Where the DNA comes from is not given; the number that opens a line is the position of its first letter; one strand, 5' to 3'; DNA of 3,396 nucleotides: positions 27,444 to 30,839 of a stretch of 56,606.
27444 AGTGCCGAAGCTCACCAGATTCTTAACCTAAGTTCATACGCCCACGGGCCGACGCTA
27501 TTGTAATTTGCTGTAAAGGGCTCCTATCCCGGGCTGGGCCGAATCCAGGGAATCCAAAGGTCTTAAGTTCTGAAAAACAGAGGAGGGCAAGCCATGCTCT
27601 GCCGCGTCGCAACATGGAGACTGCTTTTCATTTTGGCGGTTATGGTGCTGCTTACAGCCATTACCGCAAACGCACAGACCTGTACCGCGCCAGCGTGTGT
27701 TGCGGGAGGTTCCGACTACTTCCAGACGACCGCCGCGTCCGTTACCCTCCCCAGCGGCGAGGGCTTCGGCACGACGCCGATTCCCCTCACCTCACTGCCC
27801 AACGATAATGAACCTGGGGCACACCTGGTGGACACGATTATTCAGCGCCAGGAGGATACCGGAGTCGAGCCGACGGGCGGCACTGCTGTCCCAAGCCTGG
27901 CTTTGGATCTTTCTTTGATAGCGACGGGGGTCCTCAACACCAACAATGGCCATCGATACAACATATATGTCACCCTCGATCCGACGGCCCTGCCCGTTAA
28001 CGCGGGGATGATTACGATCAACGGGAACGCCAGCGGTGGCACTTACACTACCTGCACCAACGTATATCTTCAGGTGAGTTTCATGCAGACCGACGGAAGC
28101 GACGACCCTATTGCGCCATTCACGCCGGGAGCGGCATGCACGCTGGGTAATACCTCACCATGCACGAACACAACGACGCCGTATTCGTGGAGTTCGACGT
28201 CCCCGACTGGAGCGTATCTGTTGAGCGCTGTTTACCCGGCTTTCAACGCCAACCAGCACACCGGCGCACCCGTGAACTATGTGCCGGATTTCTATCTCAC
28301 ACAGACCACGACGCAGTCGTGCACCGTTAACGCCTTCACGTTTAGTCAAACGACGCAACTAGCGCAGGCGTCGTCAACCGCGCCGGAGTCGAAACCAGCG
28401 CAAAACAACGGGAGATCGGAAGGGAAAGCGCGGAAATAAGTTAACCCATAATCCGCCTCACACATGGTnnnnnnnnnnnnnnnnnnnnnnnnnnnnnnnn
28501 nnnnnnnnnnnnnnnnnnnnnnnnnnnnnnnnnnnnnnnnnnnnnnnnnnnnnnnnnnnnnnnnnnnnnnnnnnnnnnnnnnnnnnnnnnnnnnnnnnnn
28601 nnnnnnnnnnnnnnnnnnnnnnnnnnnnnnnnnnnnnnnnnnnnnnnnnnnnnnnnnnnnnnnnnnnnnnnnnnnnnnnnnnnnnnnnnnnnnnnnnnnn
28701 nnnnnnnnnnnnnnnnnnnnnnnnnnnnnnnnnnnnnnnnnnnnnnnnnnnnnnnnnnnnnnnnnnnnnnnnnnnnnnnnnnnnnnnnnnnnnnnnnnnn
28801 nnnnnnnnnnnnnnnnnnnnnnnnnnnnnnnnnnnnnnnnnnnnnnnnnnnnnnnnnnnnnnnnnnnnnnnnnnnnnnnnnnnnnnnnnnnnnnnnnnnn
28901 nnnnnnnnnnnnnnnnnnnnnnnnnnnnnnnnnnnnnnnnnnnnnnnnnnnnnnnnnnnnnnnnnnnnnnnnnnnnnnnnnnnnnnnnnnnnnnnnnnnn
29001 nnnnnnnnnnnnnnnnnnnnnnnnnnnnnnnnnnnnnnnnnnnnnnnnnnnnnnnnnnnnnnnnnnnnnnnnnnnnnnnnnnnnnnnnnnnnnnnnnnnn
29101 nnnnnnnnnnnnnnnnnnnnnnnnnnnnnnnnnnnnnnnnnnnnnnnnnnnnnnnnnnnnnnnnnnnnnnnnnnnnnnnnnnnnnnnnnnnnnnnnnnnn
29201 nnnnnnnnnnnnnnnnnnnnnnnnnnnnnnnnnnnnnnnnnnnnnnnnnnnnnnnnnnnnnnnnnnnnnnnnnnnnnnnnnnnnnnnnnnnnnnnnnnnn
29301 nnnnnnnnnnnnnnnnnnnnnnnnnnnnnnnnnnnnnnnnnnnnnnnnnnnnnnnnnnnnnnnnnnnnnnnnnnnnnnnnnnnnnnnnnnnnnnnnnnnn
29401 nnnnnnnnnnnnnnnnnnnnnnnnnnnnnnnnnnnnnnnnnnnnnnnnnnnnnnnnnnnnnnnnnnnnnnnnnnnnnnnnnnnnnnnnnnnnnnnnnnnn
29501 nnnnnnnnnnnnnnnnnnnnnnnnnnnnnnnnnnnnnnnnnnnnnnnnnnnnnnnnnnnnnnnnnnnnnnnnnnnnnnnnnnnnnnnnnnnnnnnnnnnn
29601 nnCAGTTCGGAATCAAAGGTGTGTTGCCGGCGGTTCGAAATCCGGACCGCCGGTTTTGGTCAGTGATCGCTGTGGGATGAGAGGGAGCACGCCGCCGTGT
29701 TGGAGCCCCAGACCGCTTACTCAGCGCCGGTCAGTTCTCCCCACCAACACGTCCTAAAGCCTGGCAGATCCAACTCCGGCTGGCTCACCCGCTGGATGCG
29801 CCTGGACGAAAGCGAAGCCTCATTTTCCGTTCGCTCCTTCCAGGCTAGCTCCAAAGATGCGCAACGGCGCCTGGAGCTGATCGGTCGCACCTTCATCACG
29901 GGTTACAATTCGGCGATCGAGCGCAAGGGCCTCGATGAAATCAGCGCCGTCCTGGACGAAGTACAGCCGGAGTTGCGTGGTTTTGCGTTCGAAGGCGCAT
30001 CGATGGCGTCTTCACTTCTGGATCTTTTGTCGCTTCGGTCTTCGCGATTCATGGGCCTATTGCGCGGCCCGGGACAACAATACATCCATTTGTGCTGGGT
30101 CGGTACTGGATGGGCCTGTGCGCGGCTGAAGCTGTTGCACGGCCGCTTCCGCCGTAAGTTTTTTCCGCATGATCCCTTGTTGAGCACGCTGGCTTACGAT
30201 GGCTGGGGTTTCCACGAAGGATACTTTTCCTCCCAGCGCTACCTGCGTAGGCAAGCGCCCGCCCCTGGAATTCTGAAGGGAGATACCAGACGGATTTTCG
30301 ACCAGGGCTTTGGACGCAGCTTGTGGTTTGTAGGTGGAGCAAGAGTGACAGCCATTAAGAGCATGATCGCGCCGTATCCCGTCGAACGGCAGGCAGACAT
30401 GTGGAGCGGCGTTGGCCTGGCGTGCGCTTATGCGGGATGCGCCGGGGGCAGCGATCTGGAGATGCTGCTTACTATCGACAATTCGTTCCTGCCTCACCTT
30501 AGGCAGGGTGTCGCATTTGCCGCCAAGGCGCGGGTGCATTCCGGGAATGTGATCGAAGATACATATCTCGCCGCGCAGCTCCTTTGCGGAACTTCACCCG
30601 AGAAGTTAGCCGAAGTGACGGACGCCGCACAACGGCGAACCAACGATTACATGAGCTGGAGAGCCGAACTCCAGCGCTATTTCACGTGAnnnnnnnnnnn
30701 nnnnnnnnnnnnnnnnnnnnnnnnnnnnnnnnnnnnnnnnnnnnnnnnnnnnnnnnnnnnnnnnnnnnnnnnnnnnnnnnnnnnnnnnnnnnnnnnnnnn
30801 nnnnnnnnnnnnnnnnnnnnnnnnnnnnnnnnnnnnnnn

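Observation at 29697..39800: Canonical five-gene enediyne-type PKS cassette (E3-E4-E5-E-E10) without obvious enediyne tailoring genes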

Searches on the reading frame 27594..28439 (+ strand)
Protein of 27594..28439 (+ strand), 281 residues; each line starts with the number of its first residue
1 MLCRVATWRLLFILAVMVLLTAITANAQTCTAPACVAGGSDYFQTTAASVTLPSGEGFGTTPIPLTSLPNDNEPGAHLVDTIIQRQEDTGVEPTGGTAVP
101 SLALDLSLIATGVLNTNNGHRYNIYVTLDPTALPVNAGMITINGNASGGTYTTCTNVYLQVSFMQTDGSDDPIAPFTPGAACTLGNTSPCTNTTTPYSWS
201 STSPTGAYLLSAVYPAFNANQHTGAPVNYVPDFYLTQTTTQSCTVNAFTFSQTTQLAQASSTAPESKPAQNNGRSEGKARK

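Call 8: search_protein_families(library=pfam, proteins=[window:27594-28439:+], max_evalue=0.01)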
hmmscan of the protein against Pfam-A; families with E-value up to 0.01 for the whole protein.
window:27594-28439:+ (281 aa): 0 families

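Call 43: find_homologous_proteins(query=window:27594-28439:+, max_evalue=0.001)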
Query window:27594-28439:+ (281 aa): 22 proteins with E <= 0.001 among 2165 candidates.
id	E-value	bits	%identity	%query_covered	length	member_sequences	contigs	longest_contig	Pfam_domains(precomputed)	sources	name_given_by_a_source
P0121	1.0e-133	463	78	100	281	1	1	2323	-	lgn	-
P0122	3.1e-73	264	58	100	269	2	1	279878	-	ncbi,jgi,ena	jgi:hypothetical protein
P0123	3.6e-65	238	54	93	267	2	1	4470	-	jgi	jgi:hypothetical protein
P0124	6.3e-15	73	37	57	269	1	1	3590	-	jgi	jgi:hypothetical protein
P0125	1.6e-14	72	35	54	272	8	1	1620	-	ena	-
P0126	5.5e-12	64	36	60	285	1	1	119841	PF07589.17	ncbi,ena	-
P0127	1.3e-11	62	34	57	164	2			-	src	-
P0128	7.0e-11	60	34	69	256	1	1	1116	-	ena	-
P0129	2.5e-10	58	29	81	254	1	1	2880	-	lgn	-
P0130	1.2e-9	56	35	57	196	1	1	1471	-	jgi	jgi:hypothetical protein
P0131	1.3e-9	56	34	66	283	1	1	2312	-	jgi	jgi:hypothetical protein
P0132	2.1e-9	55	31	80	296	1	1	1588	PF07589.17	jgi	jgi:hypothetical protein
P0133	8.6e-9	53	37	56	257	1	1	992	-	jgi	jgi:hypothetical protein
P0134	9.4e-9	53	29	79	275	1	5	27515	-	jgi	jgi:hypothetical protein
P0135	1.6e-8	52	38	48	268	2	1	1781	PF07589.17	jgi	-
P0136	7.9e-8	50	29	83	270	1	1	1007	PF07589.17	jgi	jgi:hypothetical protein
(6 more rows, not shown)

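Call 44: find_encoding_contigs(protein=P0122, flank=10000, max_places=2)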
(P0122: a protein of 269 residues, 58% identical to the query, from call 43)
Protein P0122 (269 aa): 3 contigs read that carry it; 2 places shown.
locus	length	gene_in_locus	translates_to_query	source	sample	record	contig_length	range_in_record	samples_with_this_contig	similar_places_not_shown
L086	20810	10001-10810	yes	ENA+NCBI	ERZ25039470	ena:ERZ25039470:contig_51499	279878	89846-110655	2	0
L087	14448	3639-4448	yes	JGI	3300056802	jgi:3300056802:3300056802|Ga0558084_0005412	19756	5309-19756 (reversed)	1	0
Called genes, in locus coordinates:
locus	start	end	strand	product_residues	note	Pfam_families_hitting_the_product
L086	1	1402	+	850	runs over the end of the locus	PF12770:CHAT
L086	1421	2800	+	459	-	PF05990:DUF900, PF12697:Abhydrolase_6 (weak)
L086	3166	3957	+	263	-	PF00528:BPD_transp_1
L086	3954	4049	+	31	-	-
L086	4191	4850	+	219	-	PF00005:ABC_tran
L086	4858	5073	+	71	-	-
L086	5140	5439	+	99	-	-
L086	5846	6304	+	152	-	PF13379:NMT1_2, PF09084:NMT1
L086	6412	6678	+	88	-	-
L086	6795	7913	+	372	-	PF02687:FtsX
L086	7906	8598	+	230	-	PF25199:nSTAND_NTPase5 (faint), PF00005:ABC_tran, PF02463:SMC_N, PF13304:AAA_21 (faint)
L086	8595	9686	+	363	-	PF25917:BSH_RND, PF25881:HH_YBHG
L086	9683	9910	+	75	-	-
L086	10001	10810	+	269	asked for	-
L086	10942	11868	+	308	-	-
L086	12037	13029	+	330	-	PF08012:DUF1702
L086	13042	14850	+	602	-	PF01839:FG-GAP (faint), PF13517:FG-GAP_3 (weak)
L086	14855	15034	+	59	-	PF07593:UnbV_ASPIC (weak)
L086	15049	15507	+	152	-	-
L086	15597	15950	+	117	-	PF03116:NQR2_RnfD_RnfE (weak)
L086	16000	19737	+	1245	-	PF00109:ketoacyl-synt, PF02801:Ketoacyl-synt_C, PF16197:KAsynt_C_assoc, PF00698:Acyl_transf_1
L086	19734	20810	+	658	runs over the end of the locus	PF08659:KR, PF21089:PKS_DH_N, PF14765:PS-DH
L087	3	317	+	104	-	?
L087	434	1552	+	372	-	PF02687:FtsX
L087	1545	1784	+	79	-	PF13555:AAA_29 (weak), PF00005:ABC_tran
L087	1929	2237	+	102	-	PF00005:ABC_tran, PF02463:SMC_N (weak)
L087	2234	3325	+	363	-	PF25917:BSH_RND, PF25881:HH_YBHG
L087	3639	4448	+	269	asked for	-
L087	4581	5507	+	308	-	-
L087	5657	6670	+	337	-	PF08012:DUF1702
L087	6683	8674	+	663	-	PF01839:FG-GAP (faint), PF13517:FG-GAP_3 (weak), PF07593:UnbV_ASPIC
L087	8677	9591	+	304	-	PF03116:NQR2_RnfD_RnfE (faint)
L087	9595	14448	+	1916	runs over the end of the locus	PF00109:ketoacyl-synt, PF02801:Ketoacyl-synt_C, PF16197:KAsynt_C_assoc, PF00698:Acyl_transf_1, PF00106:adh_short, PF08659:KR, PF21089:PKS_DH_N, PF14765:PS-DH, +1 more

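Call 45: find_encoding_contigs(protein=P0126, flank=10000, max_places=2)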
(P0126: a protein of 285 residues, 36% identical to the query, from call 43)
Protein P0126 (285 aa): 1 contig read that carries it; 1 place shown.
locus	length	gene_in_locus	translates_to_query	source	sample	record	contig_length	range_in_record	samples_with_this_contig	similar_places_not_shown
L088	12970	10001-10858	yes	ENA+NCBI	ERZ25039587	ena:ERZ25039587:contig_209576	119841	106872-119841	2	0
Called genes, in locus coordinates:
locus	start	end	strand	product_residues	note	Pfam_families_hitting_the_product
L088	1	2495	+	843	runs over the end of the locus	PF12704:MacB_PCD, PF02687:FtsX, PF12704:MacB_PCD, PF02687:FtsX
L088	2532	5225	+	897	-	PF00069:Pkinase, PF03109:ABC1 (faint), PF07714:PK_Tyr_Ser-Thr, PF00930:DPPIV_N (faint), PF07676:PD40 (faint), PF26549:Tricorn_N, PF26550:Tricorn_2nd (weak), PF26549:Tricorn_N (weak)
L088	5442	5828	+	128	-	-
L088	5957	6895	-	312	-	PF06439:3keto-disac_hyd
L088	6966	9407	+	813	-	PF12704:MacB_PCD, PF02687:FtsX, PF12704:MacB_PCD, PF02687:FtsX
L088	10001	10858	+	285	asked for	PF07589:PEP_exosort_dom (weak)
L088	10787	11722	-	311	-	PF12704:MacB_PCD, PF02687:FtsX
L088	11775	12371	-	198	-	PF02687:FtsX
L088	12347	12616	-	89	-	-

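Call 46: find_encoding_contigs(protein=P0134, flank=10000, max_places=2)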
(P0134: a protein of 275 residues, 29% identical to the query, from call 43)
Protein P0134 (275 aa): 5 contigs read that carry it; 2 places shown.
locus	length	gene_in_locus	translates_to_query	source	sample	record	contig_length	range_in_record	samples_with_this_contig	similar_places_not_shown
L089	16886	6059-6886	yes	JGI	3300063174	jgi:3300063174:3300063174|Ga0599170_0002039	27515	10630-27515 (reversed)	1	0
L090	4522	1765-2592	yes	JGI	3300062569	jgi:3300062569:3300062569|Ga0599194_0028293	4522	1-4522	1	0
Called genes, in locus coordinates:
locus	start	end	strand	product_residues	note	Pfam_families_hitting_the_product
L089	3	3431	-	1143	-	?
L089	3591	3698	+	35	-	-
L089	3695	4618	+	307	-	-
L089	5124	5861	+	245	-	PF07589:PEP_exosort_dom (weak)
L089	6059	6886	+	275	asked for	-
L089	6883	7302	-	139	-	PF13279:4HBT_2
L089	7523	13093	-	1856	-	PF00109:ketoacyl-synt, PF02801:Ketoacyl-synt_C, PF16197:KAsynt_C_assoc, PF00698:Acyl_transf_1, PF00106:adh_short, PF08659:KR, PF13561:adh_short_C2, PF21089:PKS_DH_N, +1 more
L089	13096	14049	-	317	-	PF03116:NQR2_RnfD_RnfE (weak)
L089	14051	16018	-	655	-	PF01839:FG-GAP (faint), PF13517:FG-GAP_3, PF07593:UnbV_ASPIC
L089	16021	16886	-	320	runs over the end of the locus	PF08012:DUF1702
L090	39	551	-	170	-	-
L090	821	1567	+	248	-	PF07589:PEP_exosort_dom (weak)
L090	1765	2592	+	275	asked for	-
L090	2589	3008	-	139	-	PF13279:4HBT_2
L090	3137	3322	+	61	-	-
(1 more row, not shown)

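Call 57: predict_structure(alignment_id=A2)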
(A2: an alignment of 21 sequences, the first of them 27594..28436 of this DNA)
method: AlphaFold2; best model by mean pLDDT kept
length: 281 residues; sequences in the alignment: 21
mean_pLDDT: 81.6   pTM: 0.76
mean pLDDT of the five models: 81.6, 80.5, 80.2, 79.1, 77.3
residues with pLDDT >= 90: 123; 70-90: 105; 50-70: 29; < 50: 24
segments of 3 or more residues with pLDDT < 50: 24-27, 262-281
pLDDT, mean of each block of 10 residues (from residue 1): 74 77 53 85 94 89 90 65 90 87 94 87 95 92 92 95 89 92 83 80 86 75 82 89 95 87 40 34 33
secondary structure, 60 per line:
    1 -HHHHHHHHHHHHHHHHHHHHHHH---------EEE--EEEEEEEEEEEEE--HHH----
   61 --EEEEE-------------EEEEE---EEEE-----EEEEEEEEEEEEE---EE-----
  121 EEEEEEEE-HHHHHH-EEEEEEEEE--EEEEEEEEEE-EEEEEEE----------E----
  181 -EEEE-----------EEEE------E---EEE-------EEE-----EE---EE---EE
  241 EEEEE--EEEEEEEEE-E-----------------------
elements in order: H2-24 E34-36 E39-51 E63-67 E81-85 E89-92 E98-110 E121-128 H130-135 E137-145 E148-157 E159-165 E182-185 E197-200 E211-213 E221-223 E239-245 E248-256

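Call 60: fold_search(model_id=the predicted structure, library=pdb)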
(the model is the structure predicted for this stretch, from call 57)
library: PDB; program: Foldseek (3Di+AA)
matches with E <= 10: 94; with E <= 0.001: 0
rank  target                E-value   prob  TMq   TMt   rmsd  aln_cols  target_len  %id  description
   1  1ul1_A                7.6e-01  0.02  0.12  0.13  23.8       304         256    6  Crystal structure of the human FEN1-PCNA complex (released 2005-03-01)
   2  2hii_A                1.4e+00  0.01  0.11  0.13  23.7       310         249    7  heterotrimeric PCNA sliding clamp (released 2006-11-07)
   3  9hiv_F                1.8e+00  0.03  0.12  0.09  12.9       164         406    8  BamADG components of the Bacteroides thetaiotaomicron BAM machinery (released 2025-08-27)
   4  7z6h_A                1.9e+00  0.01  0.09  0.10  22.2       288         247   10  Structure of DNA-bound human RAD17-RFC clamp loader and 9-1-1 checkpoint clamp (released 2022-05-04)
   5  7uaf_D                2.0e+00  0.01  0.08  0.05  22.3       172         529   11  Human meprin alpha inhibitory complex with compound 10d (N~3~,N~3~-bis[(2H-1,3-benzodioxol-5-yl)methyl]-N-hydroxy-beta (released 2022-11-02)
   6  7nsk_B                2.1e+00  0.02  0.11  0.05  17.4       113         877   13  Endoplasmic reticulum aminopeptidase 2 complexed with a hydroxamic ligand (released 2022-06-22)
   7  7uaf_C                2.5e+00  0.01  0.08  0.05  22.4       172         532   11  Human meprin alpha inhibitory complex with compound 10d (N~3~,N~3~-bis[(2H-1,3-benzodioxol-5-yl)methyl]-N-hydroxy-beta (released 2022-11-02)
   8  2ix2_A                2.5e+00  0.01  0.10  0.12  24.0       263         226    7  Crystal structure of the heterotrimeric PCNA from Sulfolobus solfataricus (released 2006-10-04)
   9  6czi_A                2.6e+00  0.04  0.12  0.24  13.9       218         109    7  Structure of a redesigned beta barrel, mFAP1, bound to DFHBI (released 2018-09-19)
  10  5o68_I                2.6e+00  0.01  0.13  0.14  20.8       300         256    9  Crystal Structure of the Pseudomonas functional amyloid secretion protein FapF - R157A mutant (released 2017-08-23)
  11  8j67_A                2.6e+00  0.01  0.10  0.09  20.6       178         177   10  Crystal structure of Toxoplasma gondii M2AP (released 2023-08-30)
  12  7mbn_D                2.6e+00  0.01  0.07  0.07  22.6       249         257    9  Cryo-EM structure of MLL1-NCP (H3K4M) complex, mode02 (released 2021-12-29)
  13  7uai_C                2.7e+00  0.01  0.08  0.05  22.6       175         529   10  Meprin alpha helix in complex with fetuin-B (released 2022-11-02)
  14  6czh_A                2.9e+00  0.01  0.08  0.15  16.1       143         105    9  Structure of a redesigned beta barrel, mFAP0, bound to DFHBI (released 2018-09-19)
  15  7aef_q                2.9e+00  0.01  0.08  0.05  20.5       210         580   10  Cryo-EM structure of an extracellular contractile injection system in marine bacterium Algoriphagus machipongonensis,  (released 2022-02-23)
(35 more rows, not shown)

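Call 73: search_protein_families(library=ncbifam, proteins=[window:27594-28436:+], max_evalue=0.001)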
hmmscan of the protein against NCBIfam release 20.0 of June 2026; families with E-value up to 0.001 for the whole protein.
window:27594-28436:+ (281 aa): 0 families

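Call 93: search_protein_representatives(alignment_id=A2)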
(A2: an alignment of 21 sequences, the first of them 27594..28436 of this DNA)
Query: 21 sequences, 254 profile positions. Proteins with E-value up to 0.001 (for the whole library): 2137; up to 1e-10: 1019; up to 1e-30: 189. The best 150 are listed.
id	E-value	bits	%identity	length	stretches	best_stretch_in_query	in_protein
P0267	3.6e-125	432.6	-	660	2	16-223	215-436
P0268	2.9e-116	403.5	-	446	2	11-228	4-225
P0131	1.2e-90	319.5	-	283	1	1-252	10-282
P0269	1.8e-86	305.8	-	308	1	6-251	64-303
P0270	1.4e-85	303.0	-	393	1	14-253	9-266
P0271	4.4e-82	291.5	-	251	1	10-249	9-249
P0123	3.3e-81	288.6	-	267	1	1-252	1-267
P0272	1.4e-80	286.5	-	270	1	12-252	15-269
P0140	1.6e-79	283.0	-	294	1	17-251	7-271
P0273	2.8e-78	279.0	-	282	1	25-249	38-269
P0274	4.8e-78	278.2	-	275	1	10-251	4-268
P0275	2.4e-76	272.7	-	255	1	13-253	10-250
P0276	4.2e-76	271.9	-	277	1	3-250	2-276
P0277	7.9e-76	271.0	-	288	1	3-251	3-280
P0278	3.4e-75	268.9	-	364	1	15-229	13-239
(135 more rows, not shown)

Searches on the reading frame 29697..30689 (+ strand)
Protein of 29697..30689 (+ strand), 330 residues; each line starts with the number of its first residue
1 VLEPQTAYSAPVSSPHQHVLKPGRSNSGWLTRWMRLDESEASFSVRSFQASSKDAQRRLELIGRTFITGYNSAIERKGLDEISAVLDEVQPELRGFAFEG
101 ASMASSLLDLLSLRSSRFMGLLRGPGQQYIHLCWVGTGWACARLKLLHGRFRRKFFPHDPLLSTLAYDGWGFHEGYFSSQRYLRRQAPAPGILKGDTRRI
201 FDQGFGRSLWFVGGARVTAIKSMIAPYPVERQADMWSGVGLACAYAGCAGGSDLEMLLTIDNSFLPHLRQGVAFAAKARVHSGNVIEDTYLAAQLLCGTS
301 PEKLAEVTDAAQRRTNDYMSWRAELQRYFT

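Call 3: search_protein_families(library=pfam, proteins=[window:29697-30689:+], max_evalue=0.01)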
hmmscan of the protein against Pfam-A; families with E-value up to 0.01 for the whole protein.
window:29697-30689:+ (330 aa): 1 family
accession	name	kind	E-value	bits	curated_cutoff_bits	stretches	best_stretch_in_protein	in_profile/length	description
PF08012.16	DUF1702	-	3.4e-90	302.6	25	1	33-328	9-318/319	Protein of unknown function (DUF1702)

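Call 4: search_protein_families(library=ncbifam, proteins=[window:29697-30689:+], max_evalue=0.01)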
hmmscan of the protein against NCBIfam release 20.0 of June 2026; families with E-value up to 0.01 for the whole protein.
window:29697-30689:+ (330 aa): 0 families

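Call 79: search_solved_structures(query=window:29697-30686:+, max_evalue=1)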
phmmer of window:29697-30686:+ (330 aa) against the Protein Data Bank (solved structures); distinct sequences matched with E-value up to 1: 0.

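Call 94: find_related_loci(query=window:29697-30686:+, collection=metagenome_contigs, flank=10000)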
Query window:29697-30686:+ (330 aa) in metagenome_contigs; peptide patterns used: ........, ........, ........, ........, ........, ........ (x = any residue, [..] = any of these).
53 stretches matched a pattern; 12 encode a relative of the query (tblastn E <= 1e-3); 12 distinct loci.
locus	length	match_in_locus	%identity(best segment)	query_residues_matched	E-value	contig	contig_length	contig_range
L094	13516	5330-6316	77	1-329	1e-170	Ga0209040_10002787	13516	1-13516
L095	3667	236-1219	61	3-330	3e-134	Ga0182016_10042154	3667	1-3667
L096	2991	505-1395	46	39-329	4e-68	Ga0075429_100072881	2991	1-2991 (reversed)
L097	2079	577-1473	44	32-327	6e-68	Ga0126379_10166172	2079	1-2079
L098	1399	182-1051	45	40-326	3e-68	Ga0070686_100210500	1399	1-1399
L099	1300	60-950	42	39-329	2e-64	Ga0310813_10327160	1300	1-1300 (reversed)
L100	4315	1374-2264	41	39-329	1e-59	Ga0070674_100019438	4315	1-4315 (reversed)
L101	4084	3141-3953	42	28-301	2e-57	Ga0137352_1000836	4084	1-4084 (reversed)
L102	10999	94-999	41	32-330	1e-56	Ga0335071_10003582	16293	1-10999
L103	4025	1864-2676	41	28-301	6e-57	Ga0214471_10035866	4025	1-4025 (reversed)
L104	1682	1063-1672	44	18-220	5e-34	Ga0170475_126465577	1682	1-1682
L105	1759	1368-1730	36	28-146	1e-19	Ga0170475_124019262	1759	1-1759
